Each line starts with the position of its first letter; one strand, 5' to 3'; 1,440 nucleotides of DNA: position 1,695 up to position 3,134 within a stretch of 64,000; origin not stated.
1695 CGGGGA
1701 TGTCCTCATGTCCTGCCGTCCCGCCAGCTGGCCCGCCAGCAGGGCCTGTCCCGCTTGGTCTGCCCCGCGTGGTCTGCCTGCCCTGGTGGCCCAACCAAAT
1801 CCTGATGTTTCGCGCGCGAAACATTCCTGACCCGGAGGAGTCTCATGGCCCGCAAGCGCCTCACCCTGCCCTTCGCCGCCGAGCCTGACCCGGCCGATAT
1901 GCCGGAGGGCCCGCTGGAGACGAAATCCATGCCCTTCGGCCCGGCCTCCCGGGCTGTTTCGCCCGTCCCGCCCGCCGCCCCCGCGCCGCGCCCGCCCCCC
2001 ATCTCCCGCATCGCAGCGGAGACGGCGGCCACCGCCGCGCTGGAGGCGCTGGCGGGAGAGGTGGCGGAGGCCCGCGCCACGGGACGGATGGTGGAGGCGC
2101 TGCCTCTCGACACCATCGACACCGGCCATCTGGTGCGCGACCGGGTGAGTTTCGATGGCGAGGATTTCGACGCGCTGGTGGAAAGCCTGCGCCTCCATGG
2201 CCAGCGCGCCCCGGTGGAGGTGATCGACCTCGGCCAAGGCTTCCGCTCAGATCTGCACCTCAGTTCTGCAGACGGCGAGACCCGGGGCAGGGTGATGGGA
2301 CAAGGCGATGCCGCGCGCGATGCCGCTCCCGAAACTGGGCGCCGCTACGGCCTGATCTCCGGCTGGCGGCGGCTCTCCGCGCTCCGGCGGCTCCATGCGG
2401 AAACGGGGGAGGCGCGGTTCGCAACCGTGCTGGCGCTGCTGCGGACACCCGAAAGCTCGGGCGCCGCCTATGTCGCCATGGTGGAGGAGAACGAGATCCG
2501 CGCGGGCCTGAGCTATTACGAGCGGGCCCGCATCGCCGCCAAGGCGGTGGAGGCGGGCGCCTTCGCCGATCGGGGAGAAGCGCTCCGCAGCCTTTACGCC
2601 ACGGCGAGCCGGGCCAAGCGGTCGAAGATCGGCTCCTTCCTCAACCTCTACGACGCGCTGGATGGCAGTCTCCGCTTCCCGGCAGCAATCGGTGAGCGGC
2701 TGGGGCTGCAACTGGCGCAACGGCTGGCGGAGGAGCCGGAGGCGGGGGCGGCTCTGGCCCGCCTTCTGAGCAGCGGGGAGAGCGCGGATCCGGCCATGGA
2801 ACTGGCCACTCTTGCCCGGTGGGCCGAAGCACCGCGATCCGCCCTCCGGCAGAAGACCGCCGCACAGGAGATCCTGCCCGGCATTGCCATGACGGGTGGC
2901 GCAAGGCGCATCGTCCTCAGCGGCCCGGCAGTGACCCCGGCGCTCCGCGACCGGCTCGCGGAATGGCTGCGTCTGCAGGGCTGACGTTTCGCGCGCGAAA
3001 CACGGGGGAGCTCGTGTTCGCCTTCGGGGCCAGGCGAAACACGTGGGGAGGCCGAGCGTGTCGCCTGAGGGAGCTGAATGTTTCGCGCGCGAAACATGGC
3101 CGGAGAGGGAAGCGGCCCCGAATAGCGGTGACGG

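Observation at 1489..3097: Four perfect 18-20 bp palindromes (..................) arranged around the repA-repB genes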

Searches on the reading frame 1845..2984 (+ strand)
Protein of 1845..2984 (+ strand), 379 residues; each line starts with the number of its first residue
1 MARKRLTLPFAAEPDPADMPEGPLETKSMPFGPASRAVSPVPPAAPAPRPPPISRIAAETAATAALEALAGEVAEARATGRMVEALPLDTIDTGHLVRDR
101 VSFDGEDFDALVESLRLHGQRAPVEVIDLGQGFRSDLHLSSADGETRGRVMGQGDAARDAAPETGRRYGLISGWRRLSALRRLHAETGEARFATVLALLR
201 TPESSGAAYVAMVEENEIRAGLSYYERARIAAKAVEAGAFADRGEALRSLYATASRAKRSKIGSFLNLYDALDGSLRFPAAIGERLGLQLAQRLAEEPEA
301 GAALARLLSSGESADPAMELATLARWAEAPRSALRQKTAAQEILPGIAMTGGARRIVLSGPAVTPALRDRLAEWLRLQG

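Call 4: search_protein_families(library=pfam, proteins=[window:1845-2984:+], max_evalue=0.01)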
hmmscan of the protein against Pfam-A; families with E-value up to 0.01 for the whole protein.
window:1845-2984:+ (379 aa): 0 families

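Call 5: search_protein_families(library=ncbifam, proteins=[window:1845-2984:+], max_evalue=0.01)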
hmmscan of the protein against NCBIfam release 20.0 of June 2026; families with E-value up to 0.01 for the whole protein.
window:1845-2984:+ (379 aa): 5 families
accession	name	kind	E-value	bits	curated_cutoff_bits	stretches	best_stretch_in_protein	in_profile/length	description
TIGR03454.1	partition_RepB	equivalog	1e-13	51.4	201.5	2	61-126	36-106/325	plasmid partitioning protein RepB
TIGR00180.1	parB_part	domain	3.6e-06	26.9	58.45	0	162-240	51-119/186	ParB/RepB/Spo0J family partition protein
TIGR03764.1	ICE_PFGI_1_parB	hypoth_equivalog_domain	1.1e-05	25.3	143.75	1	173-233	66-126/260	ParB family protein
NF010440.0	PRK13866.1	equivalog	1.4e-05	24.5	522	0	161-246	111-185/336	plasmid partitioning protein RepB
TIGR03734.1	PRTRC_parB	hypoth_equivalog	0.0085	14.7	278.6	0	160-251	44-121/555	PRTRC system ParB family protein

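Call 27: search_dna_similar(query=window:1845-2984:+, collection=plasmids, mode=protein, max_rows=60, rows=spread)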
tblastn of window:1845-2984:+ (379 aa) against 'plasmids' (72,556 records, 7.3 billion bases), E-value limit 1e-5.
Records with a match: 601; places in all: 610; records where one place covers at least 80% of the query: 0.
Best place of each record, by identity: <60% 601.
By first word of the organism name: Phaeobacter 175; Pseudosulfitobacter 90; Paracoccus 57; Leisingera 45; Sulfitobacter 38; Cereibacter 25; Thioclava 11; Ruegeria 10; Ketogulonicigenium 10; Rhodobacteraceae 9; and 46 more.
By predicted mobility (MOB-suite, as given by PLSDB): non-mobilizable 562; mobilizable 27; conjugative 12.
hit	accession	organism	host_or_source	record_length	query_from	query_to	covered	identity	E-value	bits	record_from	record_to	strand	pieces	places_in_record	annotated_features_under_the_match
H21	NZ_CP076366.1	Gemmobacter fulvus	cell culture,Anabaena culture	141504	80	378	79%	49.5%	5e-63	225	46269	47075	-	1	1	ParB N-terminal domain-containing protein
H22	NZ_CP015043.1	Rhodovulum sp. P5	cell culture,shallow-sea hydrothermal ...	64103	80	379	79%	46.1%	9e-59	213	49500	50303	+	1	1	ParB N-terminal domain-containing protein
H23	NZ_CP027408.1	Roseobacter denitrificans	Environment,seaweed, Enteromorpha linza ...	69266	80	375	78%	44.5%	3e-59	214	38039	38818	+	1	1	ParB N-terminal domain-containing protein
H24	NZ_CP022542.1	Antarctobacter heliothermus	Skeletonema marinoi strain ST54,Cell ...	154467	80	292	56%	58.7%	8e-58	210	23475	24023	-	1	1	ParB N-terminal domain-containing protein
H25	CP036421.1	Cereibacter sphaeroides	Whole organism,Water collected from a ...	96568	80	293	56%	57.9%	5e-63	225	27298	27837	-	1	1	nuclease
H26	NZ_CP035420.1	Leisingera sp. NJS204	cell culture,Marine Biofilm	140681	80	328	66%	45.4%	9e-52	192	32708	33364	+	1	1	ParB N-terminal domain-containing protein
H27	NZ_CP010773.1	Phaeobacter piscinae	cell culture,fish larvae aquaculture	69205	80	291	56%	51.9%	2e-54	200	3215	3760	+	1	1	ParB N-terminal domain-containing protein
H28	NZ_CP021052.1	Phaeobacter gallaeciensis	cell culture,Pacific plankton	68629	80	291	56%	50.9%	2e-52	194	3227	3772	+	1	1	ParB N-terminal domain-containing protein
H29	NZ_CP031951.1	Phaeobacter inhibens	-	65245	80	291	56%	50.5%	8e-52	192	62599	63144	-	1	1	ParB N-terminal domain-containing protein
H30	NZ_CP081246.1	Phaeobacter inhibens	-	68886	80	291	56%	50.5%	9e-52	192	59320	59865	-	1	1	ParB N-terminal domain-containing protein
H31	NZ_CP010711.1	Phaeobacter inhibens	cell culture,algae aquaculture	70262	80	291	56%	50.5%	9e-52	192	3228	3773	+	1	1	ParB N-terminal domain-containing protein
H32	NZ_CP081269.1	Phaeobacter inhibens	-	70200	80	291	56%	50.5%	9e-52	192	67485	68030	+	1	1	ParB N-terminal domain-containing protein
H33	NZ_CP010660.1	Phaeobacter piscinae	cell culture,clam larvae aquaculture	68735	80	291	56%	50.0%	3e-51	191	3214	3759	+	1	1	ParB N-terminal domain-containing protein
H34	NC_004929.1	Ruegeria sp. PR1b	-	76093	80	292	56%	48.8%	1e-48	183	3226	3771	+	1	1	ParB N-terminal domain-containing protein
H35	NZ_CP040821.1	Paroceanicella profunda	Cell culture,Deep seawater from Mariana ...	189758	80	292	56%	44.6%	1e-41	163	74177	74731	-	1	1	ParB N-terminal domain-containing protein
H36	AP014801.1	Rhodovulum sulfidophilum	-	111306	86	291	54%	43.7%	1e-37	151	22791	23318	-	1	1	ParB-like nuclease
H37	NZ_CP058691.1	Paracoccus pantotrophus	pure culture,sewage sludge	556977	80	291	56%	41.5%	3e-36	147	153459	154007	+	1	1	ParB N-terminal domain-containing protein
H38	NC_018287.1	Phaeobacter inhibens DSM 17395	-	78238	80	291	56%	41.3%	1e-28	125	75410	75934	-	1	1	ParB N-terminal domain-containing protein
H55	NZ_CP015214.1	Cereibacter sphaeroides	Cereibacter sphaeroides 2.4.1,single ...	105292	80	293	56%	36.5%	9e-23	107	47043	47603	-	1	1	ParB N-terminal domain-containing protein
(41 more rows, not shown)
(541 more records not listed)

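Call 28: get_annotated_region(hit=H21, flank=4500)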
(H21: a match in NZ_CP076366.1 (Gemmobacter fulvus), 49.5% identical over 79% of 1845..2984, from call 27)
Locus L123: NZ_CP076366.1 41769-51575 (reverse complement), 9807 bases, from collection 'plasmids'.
description: Gemmobacter fulvus strain con5 plasmid p5, complete sequence
organism: Gemmobacter fulvus (NCBI taxid 2840474)
taxonomy: Bacteria; Pseudomonadota; Alphaproteobacteria; Rhodobacterales; Paracoccaceae; Gemmobacter; Gemmobacter fulvus
host: -; source: cell culture,Anabaena culture; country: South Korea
typing (MOB-suite, as given by PLSDB): non-mobilizable; replicon rep_cluster_252
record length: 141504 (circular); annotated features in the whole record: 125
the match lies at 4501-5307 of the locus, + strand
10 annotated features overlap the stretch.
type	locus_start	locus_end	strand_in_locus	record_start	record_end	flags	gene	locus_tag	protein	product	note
CDS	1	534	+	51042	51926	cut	rfbA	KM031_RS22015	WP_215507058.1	glucose-1-phosphate thymidylyltransferase RfbA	GO:0019305 - dTDP-rhamnose biosynthetic process [Evidence IEA]; GO:0009243 - O antigen biosynthetic process [Evidence ...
CDS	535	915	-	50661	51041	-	-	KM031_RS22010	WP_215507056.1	DUF4376 domain-containing protein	-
CDS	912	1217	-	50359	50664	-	-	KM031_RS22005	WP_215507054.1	hypothetical protein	-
CDS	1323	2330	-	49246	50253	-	-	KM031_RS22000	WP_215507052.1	replication initiator protein A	-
CDS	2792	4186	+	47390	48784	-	-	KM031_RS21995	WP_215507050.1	AAA family ATPase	-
CDS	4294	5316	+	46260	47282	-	-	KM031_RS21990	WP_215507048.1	ParB N-terminal domain-containing protein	-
CDS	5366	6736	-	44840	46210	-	-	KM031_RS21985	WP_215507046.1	phosphomannomutase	-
CDS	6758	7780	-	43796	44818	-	-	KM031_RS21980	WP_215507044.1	hypothetical protein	-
CDS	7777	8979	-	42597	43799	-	-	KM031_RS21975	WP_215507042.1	hypothetical protein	-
CDS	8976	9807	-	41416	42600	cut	-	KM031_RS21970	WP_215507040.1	glycosyltransferase family A protein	-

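Call 29: get_annotated_region(hit=H22, flank=4500)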
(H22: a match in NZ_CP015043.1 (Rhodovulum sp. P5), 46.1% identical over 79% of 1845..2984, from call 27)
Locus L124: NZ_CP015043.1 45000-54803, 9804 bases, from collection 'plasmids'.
description: Rhodovulum sp. P5 plasmid pRGUI04, complete sequence
organism: Rhodovulum sp. P5 (NCBI taxid 1564506)
taxonomy: Bacteria; Pseudomonadota; Alphaproteobacteria; Rhodobacterales; Paracoccaceae; Rhodovulum; Rhodovulum sp. P5
host: -; source: cell culture,shallow-sea hydrothermal system; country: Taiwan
typing (MOB-suite, as given by PLSDB): non-mobilizable; replicon rep_cluster_252
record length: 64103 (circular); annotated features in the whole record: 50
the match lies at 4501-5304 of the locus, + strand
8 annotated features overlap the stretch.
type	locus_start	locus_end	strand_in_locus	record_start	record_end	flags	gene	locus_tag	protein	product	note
CDS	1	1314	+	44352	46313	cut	-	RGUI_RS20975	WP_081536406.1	acyltransferase family protein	-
CDS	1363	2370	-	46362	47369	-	-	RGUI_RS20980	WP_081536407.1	replication initiator protein A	-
CDS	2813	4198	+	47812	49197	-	-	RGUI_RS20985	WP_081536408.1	AAA family ATPase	-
CDS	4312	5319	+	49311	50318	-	-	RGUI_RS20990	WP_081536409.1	ParB N-terminal domain-containing protein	-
CDS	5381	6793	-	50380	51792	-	-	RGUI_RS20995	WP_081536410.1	mannose-1-phosphate guanylyltransferase/mannose-6-phosphate isomerase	GO:0009103 - lipopolysaccharide biosynthetic process [Evidence IEA]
CDS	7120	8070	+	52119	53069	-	-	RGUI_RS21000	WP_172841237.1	class I SAM-dependent methyltransferase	-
CDS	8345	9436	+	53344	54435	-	-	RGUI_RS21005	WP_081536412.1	Gfo/Idh/MocA family oxidoreductase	-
CDS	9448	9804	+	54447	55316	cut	-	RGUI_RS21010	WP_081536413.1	hypothetical protein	-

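Call 30: get_annotated_region(hit=H23, flank=4500)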
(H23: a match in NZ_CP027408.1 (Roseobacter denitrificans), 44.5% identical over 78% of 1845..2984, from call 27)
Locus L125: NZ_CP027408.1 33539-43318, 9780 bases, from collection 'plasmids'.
description: Roseobacter denitrificans strain FDAARGOS_309 plasmid unnamed2, complete sequence
organism: Roseobacter denitrificans (NCBI taxid 2434)
taxonomy: Bacteria; Pseudomonadota; Alphaproteobacteria; Rhodobacterales; Roseobacteraceae; Roseobacter; Roseobacter denitrificans
host: -; source: Environment,seaweed, Enteromorpha linza (coastal marine sediments), Aburatsubo Inlet, Australia; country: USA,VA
typing (MOB-suite, as given by PLSDB): non-mobilizable
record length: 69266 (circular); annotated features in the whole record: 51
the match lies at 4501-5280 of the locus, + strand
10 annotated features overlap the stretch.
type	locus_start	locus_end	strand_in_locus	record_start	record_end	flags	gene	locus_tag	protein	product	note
CDS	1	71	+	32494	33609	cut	-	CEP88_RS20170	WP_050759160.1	glycosyltransferase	-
CDS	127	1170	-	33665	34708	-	-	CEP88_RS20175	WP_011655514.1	glycosyltransferase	-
CDS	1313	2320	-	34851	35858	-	-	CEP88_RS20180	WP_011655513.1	replication initiator protein A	-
CDS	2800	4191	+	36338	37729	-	-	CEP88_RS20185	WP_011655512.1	AAA family ATPase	-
CDS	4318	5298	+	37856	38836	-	-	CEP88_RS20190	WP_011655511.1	ParB N-terminal domain-containing protein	-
CDS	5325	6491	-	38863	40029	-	-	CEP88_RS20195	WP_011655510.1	hypothetical protein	-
CDS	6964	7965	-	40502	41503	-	-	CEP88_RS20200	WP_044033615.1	NAD-dependent epimerase/dehydratase family protein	-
CDS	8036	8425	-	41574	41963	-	-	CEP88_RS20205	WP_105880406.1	hypothetical protein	-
CDS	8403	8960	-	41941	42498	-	-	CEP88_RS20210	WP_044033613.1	hypothetical protein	-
CDS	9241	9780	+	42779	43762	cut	galE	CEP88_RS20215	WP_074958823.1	UDP-glucose 4-epimerase GalE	GO:0006012 - galactose metabolic process [Evidence IEA]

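Call 31: get_annotated_region(hit=H24, flank=4500)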
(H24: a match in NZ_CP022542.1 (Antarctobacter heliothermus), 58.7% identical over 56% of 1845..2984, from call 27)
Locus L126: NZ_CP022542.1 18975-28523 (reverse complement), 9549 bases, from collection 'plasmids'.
description: Antarctobacter heliothermus strain SMS3 plasmid pSMS3-2, complete sequence
organism: Antarctobacter heliothermus (NCBI taxid 74033)
taxonomy: Bacteria; Pseudomonadota; Alphaproteobacteria; Rhodobacterales; Roseobacteraceae; Antarctobacter; Antarctobacter heliothermus
host: -; source: Skeletonema marinoi strain ST54,Cell culture,Top-layer sediments; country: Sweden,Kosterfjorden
typing (MOB-suite, as given by PLSDB): non-mobilizable
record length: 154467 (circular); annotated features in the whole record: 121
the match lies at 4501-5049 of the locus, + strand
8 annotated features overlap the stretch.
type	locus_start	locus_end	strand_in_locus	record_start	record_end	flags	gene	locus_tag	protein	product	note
CDS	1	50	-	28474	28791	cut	-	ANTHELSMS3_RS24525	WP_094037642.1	hypothetical protein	-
CDS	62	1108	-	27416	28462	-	-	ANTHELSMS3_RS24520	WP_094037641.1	DUF2793 domain-containing protein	-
CDS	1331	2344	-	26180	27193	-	-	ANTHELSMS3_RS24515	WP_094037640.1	replication initiator protein A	-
CDS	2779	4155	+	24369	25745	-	-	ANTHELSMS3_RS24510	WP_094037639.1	AAA family ATPase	-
CDS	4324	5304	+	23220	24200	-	-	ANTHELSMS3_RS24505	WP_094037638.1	ParB N-terminal domain-containing protein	-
CDS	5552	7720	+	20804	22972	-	-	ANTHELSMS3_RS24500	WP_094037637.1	glycosyltransferase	-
CDS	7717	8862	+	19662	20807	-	-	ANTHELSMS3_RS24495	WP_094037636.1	hypothetical protein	-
CDS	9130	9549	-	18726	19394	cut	-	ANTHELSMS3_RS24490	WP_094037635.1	ABC transporter ATP-binding protein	-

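Call 32: get_annotated_region(hit=H26, flank=4500)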
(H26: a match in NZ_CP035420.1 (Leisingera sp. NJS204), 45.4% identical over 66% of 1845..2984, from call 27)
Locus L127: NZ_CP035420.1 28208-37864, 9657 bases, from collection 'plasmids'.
description: Leisingera sp. NJS204 plasmid unnamed3, complete sequence
organism: Leisingera sp. NJS204 (NCBI taxid 2508307)
taxonomy: Bacteria; Pseudomonadota; Alphaproteobacteria; Rhodobacterales; Roseobacteraceae; Leisingera; Leisingera sp. NJS204
host: -; source: cell culture,Marine Biofilm; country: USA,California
typing (MOB-suite, as given by PLSDB): non-mobilizable; replicon rep_cluster_735
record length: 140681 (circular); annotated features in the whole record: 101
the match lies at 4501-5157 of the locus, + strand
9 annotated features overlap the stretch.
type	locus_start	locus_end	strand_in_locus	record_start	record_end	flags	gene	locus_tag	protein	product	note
CDS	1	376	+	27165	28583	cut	-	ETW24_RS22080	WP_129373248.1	HlyD family type I secretion periplasmic adaptor subunit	GO:0030253 - protein secretion by the type I secretion system [Evidence IEA]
CDS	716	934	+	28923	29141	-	-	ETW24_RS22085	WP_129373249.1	hypothetical protein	-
CDS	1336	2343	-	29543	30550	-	-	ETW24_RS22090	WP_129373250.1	replication initiator protein A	-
CDS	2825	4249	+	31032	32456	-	-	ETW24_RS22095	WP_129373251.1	AAA family ATPase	-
CDS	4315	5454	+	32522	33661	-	-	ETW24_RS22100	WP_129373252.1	ParB N-terminal domain-containing protein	-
CDS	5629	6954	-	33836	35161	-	-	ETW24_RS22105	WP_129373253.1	UDP-glucose/GDP-mannose dehydrogenase family protein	-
CDS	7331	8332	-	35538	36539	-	-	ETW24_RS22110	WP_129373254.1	NAD-dependent epimerase/dehydratase family protein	-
CDS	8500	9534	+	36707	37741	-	-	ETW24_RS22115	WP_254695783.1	glycosyltransferase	-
CDS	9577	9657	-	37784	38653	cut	-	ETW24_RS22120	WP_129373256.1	ABC transporter permease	-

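Call 33: get_annotated_region(hit=H29, flank=4500)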
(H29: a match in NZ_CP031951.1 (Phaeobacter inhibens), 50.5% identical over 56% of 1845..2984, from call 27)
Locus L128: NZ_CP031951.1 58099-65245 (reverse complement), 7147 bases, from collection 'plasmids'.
description: Phaeobacter inhibens strain BS107 plasmid unnamed3, complete sequence
organism: Phaeobacter inhibens (NCBI taxid 221822)
taxonomy: Bacteria; Pseudomonadota; Alphaproteobacteria; Rhodobacterales; Roseobacteraceae; Phaeobacter; Phaeobacter inhibens
host: -; source: -; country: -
typing (MOB-suite, as given by PLSDB): non-mobilizable; replicon rep_cluster_252,rep_cluster_735
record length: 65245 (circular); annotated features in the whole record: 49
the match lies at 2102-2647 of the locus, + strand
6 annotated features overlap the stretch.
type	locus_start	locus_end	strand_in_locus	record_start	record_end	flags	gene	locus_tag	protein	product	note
CDS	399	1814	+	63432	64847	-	-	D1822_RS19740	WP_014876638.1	AAA family ATPase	-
CDS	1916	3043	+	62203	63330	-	-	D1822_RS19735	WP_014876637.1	ParB N-terminal domain-containing protein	-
CDS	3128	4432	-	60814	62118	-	-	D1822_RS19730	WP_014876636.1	UDP-glucose/GDP-mannose dehydrogenase family protein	-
CDS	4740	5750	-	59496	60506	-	-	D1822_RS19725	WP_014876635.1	NAD-dependent epimerase/dehydratase family protein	-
CDS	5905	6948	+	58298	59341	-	-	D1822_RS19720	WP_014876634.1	glycosyltransferase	-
CDS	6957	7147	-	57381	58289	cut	-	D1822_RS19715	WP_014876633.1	ABC transporter permease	-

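Call 34: get_annotated_region(hit=H34, flank=4500)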
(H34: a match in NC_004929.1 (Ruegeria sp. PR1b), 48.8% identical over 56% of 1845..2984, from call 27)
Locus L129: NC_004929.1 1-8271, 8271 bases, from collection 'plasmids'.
description: Ruegeria sp. PR1b plasmid pSD20, complete sequence
organism: Ruegeria sp. PR1b (NCBI taxid 185588)
taxonomy: Bacteria; Pseudomonadota; Alphaproteobacteria; Rhodobacterales; Roseobacteraceae; Ruegeria; Ruegeria sp. PR1b
host: -; source: -; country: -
typing (MOB-suite, as given by PLSDB): non-mobilizable; replicon rep_cluster_1016
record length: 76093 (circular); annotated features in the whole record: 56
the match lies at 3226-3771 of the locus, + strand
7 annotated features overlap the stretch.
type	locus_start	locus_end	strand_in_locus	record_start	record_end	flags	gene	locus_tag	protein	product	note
CDS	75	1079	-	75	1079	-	-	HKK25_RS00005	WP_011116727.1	replication initiator protein A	-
CDS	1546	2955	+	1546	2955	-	-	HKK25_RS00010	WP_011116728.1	AAA family ATPase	-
CDS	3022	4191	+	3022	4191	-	-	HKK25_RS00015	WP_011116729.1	ParB N-terminal domain-containing protein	-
CDS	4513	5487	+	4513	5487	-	-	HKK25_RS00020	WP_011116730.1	glycosyltransferase family 2 protein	-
CDS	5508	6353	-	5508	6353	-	-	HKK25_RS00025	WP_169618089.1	ABC transporter permease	-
CDS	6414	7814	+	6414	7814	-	-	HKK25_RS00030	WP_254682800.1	sugar transporter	-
CDS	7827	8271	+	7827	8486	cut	-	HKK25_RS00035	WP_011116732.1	ABC transporter ATP-binding protein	-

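Call 35: get_annotated_region(hit=H35, flank=4500)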
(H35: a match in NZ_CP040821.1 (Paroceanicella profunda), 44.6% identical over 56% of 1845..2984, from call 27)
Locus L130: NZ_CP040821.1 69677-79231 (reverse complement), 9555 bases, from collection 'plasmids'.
description: Paroceanicella profunda strain D4M1 plasmid pD4M1C, complete sequence
organism: Paroceanicella profunda (NCBI taxid 2579971)
taxonomy: Bacteria; Pseudomonadota; Alphaproteobacteria; Rhodobacterales; Paracoccaceae; Paroceanicella; Paroceanicella profunda
host: -; source: Cell culture,Deep seawater from Mariana Trench; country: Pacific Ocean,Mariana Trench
typing (MOB-suite, as given by PLSDB): non-mobilizable
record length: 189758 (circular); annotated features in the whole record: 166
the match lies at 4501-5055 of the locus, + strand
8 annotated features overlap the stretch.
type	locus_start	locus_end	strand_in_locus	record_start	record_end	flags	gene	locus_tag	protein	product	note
CDS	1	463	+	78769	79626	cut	-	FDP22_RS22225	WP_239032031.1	DMT family transporter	GO:0055085 - transmembrane transport [Evidence IEA]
CDS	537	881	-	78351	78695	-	-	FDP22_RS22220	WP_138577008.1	hypothetical protein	-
CDS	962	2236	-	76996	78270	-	-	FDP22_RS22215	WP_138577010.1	replication initiation protein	GO:0006270 - DNA replication initiation [Evidence IEA]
CDS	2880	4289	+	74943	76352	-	-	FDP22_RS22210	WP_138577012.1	AAA family ATPase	-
CDS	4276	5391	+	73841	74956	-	-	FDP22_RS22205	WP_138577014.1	ParB N-terminal domain-containing protein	-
CDS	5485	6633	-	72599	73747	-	-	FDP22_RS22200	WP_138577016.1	MBL fold metallo-hydrolase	-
CDS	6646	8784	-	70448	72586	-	-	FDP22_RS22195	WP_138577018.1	S8 family peptidase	GO:0006508 - proteolysis [Evidence IEA]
CDS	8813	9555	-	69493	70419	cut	-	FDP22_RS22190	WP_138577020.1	hypothetical protein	-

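Call 36: get_annotated_region(hit=H36, flank=4500)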
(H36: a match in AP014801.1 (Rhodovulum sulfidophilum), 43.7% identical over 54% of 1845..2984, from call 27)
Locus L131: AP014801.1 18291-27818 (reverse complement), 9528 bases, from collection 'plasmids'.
description: Rhodovulum sulfidophilum plasmid Plasmid1 DNA, complete genome, strain: DSM 2351
organism: Rhodovulum sulfidophilum (NCBI taxid 35806)
taxonomy: Bacteria; Pseudomonadota; Alphaproteobacteria; Rhodobacterales; Paracoccaceae; Rhodovulum; Rhodovulum sulfidophilum
host: -; source: -; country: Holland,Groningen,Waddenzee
typing (MOB-suite, as given by PLSDB): non-mobilizable; replicon rep_cluster_567
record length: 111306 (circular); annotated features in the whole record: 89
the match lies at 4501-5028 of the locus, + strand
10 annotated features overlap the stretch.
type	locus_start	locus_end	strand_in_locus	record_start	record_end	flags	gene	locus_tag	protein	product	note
CDS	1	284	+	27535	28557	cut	-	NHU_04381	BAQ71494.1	luciferase-like protein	-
CDS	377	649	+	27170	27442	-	-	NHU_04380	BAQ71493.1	prevent-host-death family protein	-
CDS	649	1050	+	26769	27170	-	stbB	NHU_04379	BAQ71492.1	plasmid stability protein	-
CDS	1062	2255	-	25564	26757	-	-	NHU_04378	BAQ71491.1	Initiator RepB protein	-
CDS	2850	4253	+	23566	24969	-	-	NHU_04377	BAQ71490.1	cobyrinic acid a,c-diamide synthase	-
CDS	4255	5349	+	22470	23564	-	-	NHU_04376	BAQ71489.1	ParB-like nuclease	-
CDS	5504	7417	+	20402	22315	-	-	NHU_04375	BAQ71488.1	Rhs-family protein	-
CDS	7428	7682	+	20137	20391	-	-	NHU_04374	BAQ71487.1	paar domain protein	-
CDS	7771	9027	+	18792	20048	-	-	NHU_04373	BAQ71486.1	hypothetical protein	-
CDS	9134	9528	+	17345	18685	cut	-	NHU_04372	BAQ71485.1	hypothetical protein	-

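Call 37: get_annotated_region(hit=H37, flank=4500)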
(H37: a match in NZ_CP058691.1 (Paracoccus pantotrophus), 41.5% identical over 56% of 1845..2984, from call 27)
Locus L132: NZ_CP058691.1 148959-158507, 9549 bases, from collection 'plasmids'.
description: Paracoccus pantotrophus strain ACCC10489 plasmid unnamed1, complete sequence
organism: Paracoccus pantotrophus (NCBI taxid 82367)
taxonomy: Bacteria; Pseudomonadota; Alphaproteobacteria; Rhodobacterales; Paracoccaceae; Paracoccus; Paracoccus pantotrophus
host: -; source: pure culture,sewage sludge; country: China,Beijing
typing (MOB-suite, as given by PLSDB): non-mobilizable; replicon rep_cluster_229
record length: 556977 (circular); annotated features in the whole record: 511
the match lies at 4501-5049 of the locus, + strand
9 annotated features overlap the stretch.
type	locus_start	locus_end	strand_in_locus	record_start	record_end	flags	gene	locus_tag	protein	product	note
CDS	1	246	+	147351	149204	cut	-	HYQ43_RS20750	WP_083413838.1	sigma-54-dependent Fis family transcriptional regulator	-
CDS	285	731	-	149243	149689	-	-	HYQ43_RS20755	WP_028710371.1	SRPBCC family protein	-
CDS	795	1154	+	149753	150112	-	-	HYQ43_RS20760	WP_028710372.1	metalloregulator ArsR/SmtB family transcription factor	GO:0006355 - regulation of DNA-templated transcription [Evidence IEA]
CDS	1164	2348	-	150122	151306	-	-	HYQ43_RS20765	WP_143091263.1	replication initiation protein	GO:0006270 - DNA replication initiation [Evidence IEA]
CDS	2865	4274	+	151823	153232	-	-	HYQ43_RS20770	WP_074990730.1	AAA family ATPase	-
CDS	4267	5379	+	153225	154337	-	-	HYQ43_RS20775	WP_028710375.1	ParB N-terminal domain-containing protein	-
CDS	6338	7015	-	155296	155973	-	-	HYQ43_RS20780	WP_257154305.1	c-type cytochrome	-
CDS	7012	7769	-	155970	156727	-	-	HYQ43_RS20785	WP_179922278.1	IS5-like element IS1248A family transposase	GO:0006313 - DNA transposition [Evidence IEA]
CDS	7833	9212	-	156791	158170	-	soxC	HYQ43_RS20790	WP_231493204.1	sulfite dehydrogenase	-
